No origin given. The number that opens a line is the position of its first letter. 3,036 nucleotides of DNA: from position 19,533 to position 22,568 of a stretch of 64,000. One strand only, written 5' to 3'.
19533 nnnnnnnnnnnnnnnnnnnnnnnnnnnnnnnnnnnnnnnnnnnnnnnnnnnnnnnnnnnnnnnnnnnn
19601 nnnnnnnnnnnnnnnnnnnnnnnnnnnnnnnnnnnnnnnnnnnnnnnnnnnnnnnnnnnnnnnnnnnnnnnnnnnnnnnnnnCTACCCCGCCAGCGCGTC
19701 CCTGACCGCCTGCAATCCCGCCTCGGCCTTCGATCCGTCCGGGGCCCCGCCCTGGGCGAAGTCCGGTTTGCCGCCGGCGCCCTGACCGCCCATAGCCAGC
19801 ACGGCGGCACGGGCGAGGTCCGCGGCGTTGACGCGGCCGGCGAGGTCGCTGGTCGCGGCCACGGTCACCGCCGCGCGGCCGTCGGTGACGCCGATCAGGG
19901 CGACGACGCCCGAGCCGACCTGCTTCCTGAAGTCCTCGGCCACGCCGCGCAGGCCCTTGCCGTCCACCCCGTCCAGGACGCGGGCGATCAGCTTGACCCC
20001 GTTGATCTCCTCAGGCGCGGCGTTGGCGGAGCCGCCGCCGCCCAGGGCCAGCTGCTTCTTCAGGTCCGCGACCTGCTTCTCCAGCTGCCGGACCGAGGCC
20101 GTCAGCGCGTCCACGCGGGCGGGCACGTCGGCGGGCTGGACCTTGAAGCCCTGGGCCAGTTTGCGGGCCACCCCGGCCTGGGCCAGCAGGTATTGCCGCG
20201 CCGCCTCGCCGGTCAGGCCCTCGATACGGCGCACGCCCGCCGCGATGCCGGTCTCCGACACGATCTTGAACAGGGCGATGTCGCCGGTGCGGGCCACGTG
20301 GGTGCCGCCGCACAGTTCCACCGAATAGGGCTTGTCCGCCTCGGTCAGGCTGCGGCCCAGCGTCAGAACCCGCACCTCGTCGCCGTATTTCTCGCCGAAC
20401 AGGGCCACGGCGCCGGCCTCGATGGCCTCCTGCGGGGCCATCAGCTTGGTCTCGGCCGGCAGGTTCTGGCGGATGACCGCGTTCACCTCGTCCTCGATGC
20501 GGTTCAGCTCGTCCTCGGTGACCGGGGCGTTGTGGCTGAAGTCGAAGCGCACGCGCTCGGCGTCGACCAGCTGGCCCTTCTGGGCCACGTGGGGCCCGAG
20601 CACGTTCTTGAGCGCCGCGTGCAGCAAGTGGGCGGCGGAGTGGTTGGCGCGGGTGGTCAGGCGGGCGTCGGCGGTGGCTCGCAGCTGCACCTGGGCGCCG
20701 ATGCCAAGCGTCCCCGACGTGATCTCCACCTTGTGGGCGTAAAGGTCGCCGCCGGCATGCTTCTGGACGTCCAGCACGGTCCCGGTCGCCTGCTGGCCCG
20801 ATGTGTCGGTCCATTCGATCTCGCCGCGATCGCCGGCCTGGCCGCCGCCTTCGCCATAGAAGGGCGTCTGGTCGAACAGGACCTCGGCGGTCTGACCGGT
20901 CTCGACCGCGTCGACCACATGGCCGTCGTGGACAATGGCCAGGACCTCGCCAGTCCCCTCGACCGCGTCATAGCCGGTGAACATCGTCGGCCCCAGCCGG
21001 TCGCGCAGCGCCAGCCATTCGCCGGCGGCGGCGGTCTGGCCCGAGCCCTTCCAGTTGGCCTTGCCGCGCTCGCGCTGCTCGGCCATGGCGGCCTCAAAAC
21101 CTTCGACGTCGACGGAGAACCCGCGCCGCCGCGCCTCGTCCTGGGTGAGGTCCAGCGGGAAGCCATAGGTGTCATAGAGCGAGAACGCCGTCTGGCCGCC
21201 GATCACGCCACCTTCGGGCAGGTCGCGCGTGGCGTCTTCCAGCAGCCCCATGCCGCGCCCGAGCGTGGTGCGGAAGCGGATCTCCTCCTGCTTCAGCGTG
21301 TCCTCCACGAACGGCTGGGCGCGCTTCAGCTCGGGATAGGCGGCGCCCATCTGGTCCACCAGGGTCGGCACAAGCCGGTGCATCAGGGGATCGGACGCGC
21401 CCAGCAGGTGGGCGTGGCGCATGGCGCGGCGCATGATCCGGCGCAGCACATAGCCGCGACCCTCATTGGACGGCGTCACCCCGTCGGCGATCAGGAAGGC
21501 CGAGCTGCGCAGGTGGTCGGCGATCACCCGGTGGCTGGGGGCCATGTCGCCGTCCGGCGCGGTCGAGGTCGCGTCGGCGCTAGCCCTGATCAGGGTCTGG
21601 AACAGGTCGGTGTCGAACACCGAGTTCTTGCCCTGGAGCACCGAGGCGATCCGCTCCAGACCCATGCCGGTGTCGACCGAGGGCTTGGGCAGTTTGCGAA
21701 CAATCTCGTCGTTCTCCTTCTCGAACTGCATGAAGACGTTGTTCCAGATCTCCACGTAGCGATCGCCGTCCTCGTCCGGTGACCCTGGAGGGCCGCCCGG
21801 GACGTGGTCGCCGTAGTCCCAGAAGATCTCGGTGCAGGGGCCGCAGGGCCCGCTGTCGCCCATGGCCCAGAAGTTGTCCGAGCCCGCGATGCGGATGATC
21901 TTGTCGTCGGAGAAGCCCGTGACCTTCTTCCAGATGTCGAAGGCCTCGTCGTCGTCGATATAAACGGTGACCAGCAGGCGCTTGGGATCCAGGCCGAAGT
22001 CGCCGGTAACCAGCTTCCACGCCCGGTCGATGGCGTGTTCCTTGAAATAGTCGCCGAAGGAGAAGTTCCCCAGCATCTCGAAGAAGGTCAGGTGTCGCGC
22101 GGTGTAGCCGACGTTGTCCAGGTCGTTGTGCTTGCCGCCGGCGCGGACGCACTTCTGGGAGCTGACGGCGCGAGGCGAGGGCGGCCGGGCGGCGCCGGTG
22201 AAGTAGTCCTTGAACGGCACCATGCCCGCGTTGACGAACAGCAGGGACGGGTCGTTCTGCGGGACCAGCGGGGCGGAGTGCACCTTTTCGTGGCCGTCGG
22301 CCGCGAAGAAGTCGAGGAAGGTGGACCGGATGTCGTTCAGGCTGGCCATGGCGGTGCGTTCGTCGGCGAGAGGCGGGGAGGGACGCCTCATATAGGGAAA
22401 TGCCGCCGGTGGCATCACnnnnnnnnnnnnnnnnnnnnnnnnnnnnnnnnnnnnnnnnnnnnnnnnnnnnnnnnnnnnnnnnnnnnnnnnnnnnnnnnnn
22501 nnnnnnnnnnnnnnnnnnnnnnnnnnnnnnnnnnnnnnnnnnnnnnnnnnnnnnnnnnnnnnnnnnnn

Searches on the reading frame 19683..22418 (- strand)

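Call 41: search_protein_families(library=pfam, proteins=[window:19683-22418:-], max_evalue=0.00001)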
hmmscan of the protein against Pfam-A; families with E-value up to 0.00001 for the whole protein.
window:19683-22418:- (911 aa): 3 families
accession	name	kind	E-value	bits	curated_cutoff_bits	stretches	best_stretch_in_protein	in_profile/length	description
PF01411.24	tRNA-synt_2c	-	5e-208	692.5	30.3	1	29-580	1-547/552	tRNA synthetases class II (A)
PF07973.19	tRNA_SAD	-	6.8e-15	55.2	24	1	682-733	1-44/44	Threonyl and Alanyl tRNA synthetase second additional domain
PF02272.25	DHHA1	-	4.7e-12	46.7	25.9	1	808-910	2-101/102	DHHA1 domain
